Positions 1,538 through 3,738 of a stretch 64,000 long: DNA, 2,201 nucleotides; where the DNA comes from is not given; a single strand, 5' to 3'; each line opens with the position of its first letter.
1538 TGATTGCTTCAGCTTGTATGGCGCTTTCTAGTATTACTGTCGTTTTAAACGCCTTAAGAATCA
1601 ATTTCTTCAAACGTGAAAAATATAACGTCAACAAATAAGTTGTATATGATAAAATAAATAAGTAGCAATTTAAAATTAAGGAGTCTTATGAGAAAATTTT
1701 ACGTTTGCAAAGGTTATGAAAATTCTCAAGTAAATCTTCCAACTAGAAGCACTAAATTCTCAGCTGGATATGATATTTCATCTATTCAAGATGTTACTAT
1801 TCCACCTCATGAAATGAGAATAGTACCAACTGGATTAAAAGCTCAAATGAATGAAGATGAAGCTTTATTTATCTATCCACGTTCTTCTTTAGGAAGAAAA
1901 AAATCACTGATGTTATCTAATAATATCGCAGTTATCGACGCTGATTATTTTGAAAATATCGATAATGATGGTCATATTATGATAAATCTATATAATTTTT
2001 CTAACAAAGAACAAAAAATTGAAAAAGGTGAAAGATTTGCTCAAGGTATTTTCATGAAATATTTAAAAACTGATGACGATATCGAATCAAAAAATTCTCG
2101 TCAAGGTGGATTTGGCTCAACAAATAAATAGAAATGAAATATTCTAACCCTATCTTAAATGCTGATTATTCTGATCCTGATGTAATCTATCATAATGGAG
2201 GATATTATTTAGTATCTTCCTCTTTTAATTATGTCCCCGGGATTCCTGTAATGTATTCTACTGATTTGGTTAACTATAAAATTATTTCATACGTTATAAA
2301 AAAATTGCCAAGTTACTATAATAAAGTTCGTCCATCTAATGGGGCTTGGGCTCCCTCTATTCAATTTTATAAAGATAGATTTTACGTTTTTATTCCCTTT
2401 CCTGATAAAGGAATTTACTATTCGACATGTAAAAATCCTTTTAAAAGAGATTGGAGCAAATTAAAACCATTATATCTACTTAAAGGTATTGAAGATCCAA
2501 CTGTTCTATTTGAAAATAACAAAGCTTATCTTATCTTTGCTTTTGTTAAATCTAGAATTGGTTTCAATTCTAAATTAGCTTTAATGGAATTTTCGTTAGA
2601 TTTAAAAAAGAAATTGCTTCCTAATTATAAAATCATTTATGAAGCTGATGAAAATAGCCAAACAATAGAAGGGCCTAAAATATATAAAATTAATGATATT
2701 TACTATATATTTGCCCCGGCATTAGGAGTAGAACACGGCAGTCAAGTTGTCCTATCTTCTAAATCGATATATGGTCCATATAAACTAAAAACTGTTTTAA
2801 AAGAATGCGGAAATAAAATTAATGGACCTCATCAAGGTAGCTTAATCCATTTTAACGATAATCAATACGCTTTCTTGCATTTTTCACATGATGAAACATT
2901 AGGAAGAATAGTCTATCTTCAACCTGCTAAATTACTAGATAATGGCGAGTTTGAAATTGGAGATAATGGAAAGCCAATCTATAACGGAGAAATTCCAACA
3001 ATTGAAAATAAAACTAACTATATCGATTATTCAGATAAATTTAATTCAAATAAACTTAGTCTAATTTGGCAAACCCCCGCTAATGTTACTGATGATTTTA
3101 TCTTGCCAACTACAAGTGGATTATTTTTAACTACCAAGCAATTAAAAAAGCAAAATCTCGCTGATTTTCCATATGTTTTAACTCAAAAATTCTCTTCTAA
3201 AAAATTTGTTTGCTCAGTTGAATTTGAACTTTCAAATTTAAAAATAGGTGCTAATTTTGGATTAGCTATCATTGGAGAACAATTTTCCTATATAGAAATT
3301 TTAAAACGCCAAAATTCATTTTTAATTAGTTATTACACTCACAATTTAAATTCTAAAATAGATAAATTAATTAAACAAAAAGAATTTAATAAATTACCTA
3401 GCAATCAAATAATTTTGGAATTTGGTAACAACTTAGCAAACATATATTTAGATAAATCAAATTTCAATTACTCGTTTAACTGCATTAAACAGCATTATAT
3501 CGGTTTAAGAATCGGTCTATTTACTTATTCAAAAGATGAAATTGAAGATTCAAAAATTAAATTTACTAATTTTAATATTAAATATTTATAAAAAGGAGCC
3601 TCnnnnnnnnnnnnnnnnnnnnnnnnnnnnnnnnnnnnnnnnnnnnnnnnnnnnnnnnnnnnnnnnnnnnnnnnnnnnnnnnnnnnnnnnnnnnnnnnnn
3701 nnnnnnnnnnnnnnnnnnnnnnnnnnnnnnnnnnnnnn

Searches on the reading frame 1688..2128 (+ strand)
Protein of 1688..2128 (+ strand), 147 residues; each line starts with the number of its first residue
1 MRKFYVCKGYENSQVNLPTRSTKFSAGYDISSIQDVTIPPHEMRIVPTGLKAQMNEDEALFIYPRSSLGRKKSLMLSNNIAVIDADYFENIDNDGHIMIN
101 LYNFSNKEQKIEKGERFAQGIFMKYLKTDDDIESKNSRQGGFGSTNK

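Call 3: search_protein_families(library=pfam, proteins=[window:1688-2128:+], max_evalue=1)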
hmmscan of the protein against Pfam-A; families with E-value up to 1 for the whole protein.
window:1688-2128:+ (147 aa): 4 families
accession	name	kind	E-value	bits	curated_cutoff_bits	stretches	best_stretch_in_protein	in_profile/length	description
PF00692.24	dUTPase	-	6.3e-24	84.6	22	1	15-145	3-128/129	dUTPase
PF22769.1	DCD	-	1.1e-05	26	27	1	29-124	64-152/153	dCTP deaminase-like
PF24565.1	Ned1_M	-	0.0094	16.2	27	1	88-134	27-73/100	Nuclear elongation and deformation protein 1-like, middle domain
PF04797.18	Herpes_ORF11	-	0.053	12.8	27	1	95-123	318-346/375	Herpesvirus dUTPase protein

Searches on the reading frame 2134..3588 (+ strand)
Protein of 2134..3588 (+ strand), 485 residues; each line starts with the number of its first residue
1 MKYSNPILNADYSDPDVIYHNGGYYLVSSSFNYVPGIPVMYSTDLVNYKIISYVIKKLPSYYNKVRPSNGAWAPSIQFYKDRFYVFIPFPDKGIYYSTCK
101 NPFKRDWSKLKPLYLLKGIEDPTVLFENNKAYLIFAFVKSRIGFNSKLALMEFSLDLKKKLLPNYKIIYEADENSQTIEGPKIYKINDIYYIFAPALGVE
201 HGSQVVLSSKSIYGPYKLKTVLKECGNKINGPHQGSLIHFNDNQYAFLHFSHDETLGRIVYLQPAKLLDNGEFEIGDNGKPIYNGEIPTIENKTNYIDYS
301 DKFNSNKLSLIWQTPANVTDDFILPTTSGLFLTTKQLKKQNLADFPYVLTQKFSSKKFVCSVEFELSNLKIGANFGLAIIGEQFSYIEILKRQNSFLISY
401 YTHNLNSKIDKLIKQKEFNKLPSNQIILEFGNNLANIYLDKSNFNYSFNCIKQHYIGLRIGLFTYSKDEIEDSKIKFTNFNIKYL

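Call 3: search_protein_families(library=pfam, proteins=[window:2134-3588:+], max_evalue=1)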
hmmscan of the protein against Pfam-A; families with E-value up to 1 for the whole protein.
window:2134-3588:+ (485 aa): 2 families
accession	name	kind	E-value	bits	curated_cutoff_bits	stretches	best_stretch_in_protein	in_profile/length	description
PF04616.20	Glyco_hydro_43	-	2.6e-44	152.1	32.2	1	3-271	1-286/288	Glycosyl hydrolases family 43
PF17851.8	GH43_C2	-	4.4e-11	43.3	22.7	1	300-480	1-200/203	Beta xylosidase C-terminal Concanavalin A-like domain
